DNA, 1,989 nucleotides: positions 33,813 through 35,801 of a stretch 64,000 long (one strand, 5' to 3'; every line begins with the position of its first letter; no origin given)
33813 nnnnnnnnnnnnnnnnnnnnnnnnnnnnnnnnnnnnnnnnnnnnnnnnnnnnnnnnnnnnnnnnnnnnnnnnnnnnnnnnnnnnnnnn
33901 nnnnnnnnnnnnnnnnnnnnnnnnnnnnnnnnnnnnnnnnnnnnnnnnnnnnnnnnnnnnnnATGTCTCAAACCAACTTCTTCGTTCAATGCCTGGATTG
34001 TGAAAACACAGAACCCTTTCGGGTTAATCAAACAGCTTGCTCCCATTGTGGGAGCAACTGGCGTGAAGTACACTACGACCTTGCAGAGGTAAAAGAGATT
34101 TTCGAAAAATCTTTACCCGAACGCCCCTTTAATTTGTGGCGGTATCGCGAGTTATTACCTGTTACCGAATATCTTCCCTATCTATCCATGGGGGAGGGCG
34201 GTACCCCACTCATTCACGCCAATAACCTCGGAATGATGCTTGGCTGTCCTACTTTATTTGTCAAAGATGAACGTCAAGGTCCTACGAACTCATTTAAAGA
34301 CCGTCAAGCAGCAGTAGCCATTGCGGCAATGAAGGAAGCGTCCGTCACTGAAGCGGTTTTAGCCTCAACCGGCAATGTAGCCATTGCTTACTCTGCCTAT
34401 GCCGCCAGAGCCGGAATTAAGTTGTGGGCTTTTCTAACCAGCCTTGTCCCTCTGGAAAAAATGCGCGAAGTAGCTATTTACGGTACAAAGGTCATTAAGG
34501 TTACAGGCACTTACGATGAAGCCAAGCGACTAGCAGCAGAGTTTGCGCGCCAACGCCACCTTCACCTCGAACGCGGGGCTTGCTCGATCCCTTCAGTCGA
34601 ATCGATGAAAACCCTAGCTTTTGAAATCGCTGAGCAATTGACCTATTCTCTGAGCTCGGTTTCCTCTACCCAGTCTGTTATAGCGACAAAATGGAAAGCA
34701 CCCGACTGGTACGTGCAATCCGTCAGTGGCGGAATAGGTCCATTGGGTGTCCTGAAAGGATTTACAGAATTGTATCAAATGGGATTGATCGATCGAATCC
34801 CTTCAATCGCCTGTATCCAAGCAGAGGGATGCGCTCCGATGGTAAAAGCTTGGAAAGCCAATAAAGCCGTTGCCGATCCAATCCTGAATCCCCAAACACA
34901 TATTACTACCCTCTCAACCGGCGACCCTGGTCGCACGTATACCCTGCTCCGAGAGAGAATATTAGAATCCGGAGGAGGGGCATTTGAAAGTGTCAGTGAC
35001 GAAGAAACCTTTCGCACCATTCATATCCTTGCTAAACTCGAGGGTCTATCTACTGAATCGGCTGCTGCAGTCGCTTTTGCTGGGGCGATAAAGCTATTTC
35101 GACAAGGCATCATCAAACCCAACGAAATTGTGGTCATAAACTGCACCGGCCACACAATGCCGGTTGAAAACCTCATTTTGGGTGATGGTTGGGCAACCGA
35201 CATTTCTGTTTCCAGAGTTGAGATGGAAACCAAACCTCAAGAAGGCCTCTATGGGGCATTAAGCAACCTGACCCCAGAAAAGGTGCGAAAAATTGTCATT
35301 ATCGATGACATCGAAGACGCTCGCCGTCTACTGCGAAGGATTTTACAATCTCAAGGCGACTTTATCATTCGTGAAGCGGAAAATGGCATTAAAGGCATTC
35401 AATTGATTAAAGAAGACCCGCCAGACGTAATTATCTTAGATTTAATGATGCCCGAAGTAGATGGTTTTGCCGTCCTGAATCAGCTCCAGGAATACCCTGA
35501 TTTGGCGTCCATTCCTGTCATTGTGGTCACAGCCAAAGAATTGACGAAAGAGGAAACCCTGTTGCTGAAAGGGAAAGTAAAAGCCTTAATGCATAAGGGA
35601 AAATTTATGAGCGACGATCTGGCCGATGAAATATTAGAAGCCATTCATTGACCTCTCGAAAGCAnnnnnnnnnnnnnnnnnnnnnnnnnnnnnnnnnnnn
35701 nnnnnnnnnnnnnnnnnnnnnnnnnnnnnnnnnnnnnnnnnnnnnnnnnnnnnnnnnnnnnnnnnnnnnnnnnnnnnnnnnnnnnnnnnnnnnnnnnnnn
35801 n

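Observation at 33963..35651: Threonine-synthase-like PLP enzyme with a C-terminal response-regulator receiver domain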

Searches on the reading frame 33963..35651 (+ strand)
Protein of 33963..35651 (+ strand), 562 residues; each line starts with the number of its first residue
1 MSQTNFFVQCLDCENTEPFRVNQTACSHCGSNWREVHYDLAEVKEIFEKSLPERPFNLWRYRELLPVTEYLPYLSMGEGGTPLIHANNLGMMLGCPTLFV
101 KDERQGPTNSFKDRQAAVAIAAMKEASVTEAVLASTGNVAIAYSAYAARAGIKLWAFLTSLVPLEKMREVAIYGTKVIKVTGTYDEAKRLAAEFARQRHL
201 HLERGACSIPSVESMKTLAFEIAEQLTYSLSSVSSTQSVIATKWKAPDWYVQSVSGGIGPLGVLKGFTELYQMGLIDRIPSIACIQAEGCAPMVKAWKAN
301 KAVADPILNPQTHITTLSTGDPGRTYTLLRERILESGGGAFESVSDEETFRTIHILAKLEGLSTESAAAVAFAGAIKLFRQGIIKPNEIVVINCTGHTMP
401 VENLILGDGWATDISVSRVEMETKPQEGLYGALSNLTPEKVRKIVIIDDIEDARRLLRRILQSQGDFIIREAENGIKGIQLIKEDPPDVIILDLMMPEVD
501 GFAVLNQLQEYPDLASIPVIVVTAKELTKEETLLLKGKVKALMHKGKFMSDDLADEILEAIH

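Call 3: search_protein_families(library=pfam, proteins=[window:33963-35651:+], max_evalue=0.01)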
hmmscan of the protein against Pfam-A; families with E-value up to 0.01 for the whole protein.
window:33963-35651:+ (562 aa): 2 families
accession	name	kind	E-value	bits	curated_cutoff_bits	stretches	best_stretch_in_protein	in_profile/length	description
PF00291.31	PALP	-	6.5e-58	196.8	35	1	75-394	2-294/295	Pyridoxal-phosphate dependent enzyme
PF00072.30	Response_reg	-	5.3e-19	68.9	30.2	1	444-532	1-86/111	Response regulator receiver domain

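Call 4: search_protein_families(library=ncbifam, proteins=[window:33963-35651:+], max_evalue=0.01)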
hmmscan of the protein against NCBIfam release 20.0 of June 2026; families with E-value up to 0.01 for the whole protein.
window:33963-35651:+ (562 aa): 121 families (the best 25 are shown)
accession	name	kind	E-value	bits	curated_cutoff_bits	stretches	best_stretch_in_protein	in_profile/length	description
NF006050.0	PRK08197.1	equivalog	1.3e-73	248.1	303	1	8-399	9-382/406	threonine synthase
NF004170.0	PRK05638.1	equivalog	6.8e-49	166.6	421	1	8-399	2-356/442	threonine synthase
TIGR00260.1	thrC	equivalog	2.2e-45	155.3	167.1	1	59-398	2-335/340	threonine synthase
NF006205.0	PRK08329.1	equivalog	2.9e-36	125.2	358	1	47-399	31-344/347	threonine synthase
NF005035.0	PRK06450.1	equivalog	4.2e-34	117.9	301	1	9-378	5-321/338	threonine synthase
NF004996.0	PRK06381.1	equivalog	6e-28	97.8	266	1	79-396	14-316/319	threonine synthase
TIGR03844.1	cysteate_syn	equivalog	1.7e-22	79.8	324.9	1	45-397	35-378/398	cysteate synthase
NF007135.0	PRK09581.1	equivalog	1.1e-17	64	474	1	443-528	4-88/457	PleD family two-component system response regulator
NF005680.0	PRK07476.1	equivalog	9.4e-15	54.4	413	1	81-201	24-144/326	hydroxyectoine utilization dehydratase EutB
TIGR02875.1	spore_0_A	equivalog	1e-14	54.5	200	1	443-524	4-86/262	sporulation transcription factor Spo0A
NF009206.0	PRK12555.1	subfamily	3.8e-14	52.4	342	1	443-528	2-85/340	chemotaxis-specific protein-glutamate methyltransferase CheB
NF006390.0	PRK08639.1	equivalog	2.6e-13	49.7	421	1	81-393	26-310/418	threonine ammonia-lyase IlvA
NF007989.0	PRK10717.1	equivalog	4.2e-13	49.1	387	2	79-188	13-126/334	cysteine synthase A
TIGR02154.1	PhoB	equivalog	8.7e-13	48.1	296.2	1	442-529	3-89/226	phosphate regulon transcriptional regulator PhoB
NF001965.0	PRK00742.1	subfamily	1e-12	47.9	293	1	443-524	5-84/357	chemotaxis-specific protein-glutamate methyltransferase CheB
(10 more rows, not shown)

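Call 5: search_solved_structures(query=window:33963-35651:+, max_evalue=0.00001, show_alignments=2)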
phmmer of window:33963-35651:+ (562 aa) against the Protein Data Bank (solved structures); distinct sequences matched with E-value up to 0.00001: 141 (the best 60 are shown).
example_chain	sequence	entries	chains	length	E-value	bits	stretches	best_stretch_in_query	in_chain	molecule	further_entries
2zsj_A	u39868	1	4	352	1.1e-46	163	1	60-399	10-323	Threonine synthase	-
2d1f_A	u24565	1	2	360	3.1e-41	144.9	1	58-402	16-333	Threonine synthase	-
1uim_A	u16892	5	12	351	8.1e-41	143.5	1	54-399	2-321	Threonine Synthase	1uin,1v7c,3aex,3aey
6cgq_A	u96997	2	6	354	2.8e-36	128.6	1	59-400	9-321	Threonine synthase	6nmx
1e5x_A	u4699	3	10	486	2.1e-21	79.5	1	57-399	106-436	THREONINE SYNTHASE | THREONINE SYNTHASE 1, CHLOROPLASTIC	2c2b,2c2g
4ja2_A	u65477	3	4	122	9.9e-18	67.3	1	442-553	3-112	Response regulator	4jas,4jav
6azr_B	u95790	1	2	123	1.2e-16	63.8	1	442-553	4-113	Chemotaxis regulator-transmits chemoreceptor signals to flagelllar motor components CheY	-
3dge_C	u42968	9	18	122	1.2e-16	63.7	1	442-553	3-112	Response regulator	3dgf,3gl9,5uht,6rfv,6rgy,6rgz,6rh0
9lbr_A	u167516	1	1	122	7.8e-16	61.1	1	442-553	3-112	Response regulator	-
6rh1_C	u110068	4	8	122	1.4e-15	60.2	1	442-553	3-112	Response regulator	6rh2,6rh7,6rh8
1m5t_A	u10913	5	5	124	2.5e-13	52.8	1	442-545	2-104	cell division response regulator DivK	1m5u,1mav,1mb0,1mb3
9xzo_A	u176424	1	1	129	4.6e-13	51.9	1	442-526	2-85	De novo protein M1X0B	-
9dvt_R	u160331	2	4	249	2.8e-11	46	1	443-530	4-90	DNA-binding dual master transcriptional regulator RpaA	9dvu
6er7_A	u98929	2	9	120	4.6e-11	45.3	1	443-540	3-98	120aa long hypothetical chemotaxis protein (CheY)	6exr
12aw_A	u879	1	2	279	8.5e-11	44.5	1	442-527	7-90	HYBRID TWO-COMPONENT SYSTEM PROTEIN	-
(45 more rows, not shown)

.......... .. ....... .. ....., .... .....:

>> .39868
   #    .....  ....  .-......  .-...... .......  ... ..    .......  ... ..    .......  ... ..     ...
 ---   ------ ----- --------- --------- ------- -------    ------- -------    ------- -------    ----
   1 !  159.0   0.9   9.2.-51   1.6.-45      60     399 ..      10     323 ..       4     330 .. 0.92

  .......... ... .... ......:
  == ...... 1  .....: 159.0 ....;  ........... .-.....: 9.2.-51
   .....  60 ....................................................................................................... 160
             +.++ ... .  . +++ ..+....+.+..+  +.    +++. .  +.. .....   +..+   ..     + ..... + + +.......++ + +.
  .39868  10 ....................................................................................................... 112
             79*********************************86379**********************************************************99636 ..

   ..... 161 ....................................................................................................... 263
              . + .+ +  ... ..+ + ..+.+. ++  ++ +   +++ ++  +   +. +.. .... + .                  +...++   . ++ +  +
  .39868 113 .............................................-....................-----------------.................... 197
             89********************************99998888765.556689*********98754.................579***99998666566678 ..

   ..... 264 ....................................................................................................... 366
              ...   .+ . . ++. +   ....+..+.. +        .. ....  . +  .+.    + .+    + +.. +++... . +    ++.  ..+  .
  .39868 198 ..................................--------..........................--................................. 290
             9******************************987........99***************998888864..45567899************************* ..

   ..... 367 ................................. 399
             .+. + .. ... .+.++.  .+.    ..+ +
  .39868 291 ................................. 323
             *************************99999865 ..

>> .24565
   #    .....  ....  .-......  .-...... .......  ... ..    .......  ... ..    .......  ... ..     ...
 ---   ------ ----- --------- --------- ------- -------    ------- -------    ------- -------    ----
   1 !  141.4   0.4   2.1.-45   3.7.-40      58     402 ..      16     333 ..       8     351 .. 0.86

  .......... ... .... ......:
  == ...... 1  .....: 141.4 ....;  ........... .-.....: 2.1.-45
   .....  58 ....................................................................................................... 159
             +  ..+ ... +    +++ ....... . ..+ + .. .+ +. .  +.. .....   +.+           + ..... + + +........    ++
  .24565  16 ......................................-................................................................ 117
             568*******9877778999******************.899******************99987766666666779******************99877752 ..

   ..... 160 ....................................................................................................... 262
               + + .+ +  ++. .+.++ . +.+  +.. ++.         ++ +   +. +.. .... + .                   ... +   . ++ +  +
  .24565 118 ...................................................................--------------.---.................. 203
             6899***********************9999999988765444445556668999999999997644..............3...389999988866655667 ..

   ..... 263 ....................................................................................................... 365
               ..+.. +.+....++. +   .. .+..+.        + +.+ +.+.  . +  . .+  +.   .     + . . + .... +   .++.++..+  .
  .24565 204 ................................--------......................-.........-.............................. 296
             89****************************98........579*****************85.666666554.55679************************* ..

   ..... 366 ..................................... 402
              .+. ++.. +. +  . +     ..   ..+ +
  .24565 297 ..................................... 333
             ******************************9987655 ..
